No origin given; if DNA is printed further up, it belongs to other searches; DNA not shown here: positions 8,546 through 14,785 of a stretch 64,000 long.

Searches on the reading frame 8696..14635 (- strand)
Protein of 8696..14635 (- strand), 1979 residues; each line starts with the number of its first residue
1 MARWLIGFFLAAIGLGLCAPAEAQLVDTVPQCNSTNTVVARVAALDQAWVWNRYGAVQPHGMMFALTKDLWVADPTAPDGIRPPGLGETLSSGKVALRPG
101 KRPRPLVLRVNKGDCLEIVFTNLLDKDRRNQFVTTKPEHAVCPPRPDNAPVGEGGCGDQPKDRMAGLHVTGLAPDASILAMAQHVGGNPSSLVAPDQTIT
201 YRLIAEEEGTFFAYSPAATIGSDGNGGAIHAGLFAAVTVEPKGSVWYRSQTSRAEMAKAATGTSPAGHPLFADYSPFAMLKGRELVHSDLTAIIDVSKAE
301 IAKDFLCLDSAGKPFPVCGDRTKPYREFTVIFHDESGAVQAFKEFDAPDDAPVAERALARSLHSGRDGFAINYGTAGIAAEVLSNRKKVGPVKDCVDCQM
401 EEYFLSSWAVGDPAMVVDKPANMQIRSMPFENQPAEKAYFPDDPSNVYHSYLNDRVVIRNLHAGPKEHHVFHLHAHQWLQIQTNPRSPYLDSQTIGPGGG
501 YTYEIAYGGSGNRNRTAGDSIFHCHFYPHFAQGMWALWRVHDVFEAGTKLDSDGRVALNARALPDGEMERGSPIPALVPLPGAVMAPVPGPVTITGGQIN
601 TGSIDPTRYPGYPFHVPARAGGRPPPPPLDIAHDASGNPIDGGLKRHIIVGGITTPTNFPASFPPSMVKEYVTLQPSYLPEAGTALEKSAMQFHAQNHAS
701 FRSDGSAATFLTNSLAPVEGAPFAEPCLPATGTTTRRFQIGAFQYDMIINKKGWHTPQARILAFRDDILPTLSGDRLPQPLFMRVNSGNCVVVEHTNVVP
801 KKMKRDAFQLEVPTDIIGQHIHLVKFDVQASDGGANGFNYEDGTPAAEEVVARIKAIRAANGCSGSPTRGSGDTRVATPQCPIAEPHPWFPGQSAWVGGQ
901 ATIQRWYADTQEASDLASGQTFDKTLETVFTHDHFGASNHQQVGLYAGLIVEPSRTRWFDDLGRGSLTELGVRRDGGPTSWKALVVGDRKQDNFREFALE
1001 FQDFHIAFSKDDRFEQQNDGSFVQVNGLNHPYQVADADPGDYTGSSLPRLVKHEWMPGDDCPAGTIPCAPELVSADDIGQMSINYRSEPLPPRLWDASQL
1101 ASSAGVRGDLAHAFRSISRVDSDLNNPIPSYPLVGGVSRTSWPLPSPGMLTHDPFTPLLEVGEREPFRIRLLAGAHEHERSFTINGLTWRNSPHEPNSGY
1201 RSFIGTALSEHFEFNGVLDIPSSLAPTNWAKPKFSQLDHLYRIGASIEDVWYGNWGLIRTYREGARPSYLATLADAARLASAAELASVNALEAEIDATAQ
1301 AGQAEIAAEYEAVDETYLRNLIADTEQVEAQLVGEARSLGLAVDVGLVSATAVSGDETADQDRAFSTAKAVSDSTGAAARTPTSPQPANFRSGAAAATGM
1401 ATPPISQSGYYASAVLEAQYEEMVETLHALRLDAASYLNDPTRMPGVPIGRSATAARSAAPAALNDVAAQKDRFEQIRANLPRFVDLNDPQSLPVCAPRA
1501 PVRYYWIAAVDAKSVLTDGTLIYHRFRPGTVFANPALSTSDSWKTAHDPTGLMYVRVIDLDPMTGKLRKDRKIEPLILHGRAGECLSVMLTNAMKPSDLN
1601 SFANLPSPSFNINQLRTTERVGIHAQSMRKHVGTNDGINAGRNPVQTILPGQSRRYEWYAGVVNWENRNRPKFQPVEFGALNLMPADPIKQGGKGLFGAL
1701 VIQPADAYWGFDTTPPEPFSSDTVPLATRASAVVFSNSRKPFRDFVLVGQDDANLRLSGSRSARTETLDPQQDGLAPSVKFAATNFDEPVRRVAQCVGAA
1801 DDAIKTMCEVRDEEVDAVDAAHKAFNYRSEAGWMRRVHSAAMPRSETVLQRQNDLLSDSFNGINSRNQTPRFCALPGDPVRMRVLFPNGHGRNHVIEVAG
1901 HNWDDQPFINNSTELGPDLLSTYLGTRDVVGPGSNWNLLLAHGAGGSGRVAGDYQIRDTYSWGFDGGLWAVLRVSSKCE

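Call 15: search_protein_families(library=pfam, proteins=[window:8696-14635:-], max_evalue=0.001)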
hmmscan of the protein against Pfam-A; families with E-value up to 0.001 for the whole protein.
window:8696-14635:- (1979 aa): 1 family
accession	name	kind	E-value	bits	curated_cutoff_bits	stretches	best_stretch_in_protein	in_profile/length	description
PF07731.20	Cu-oxidase_2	-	7.3e-06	26.2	20.4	1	419-540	6-133/137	Multicopper oxidase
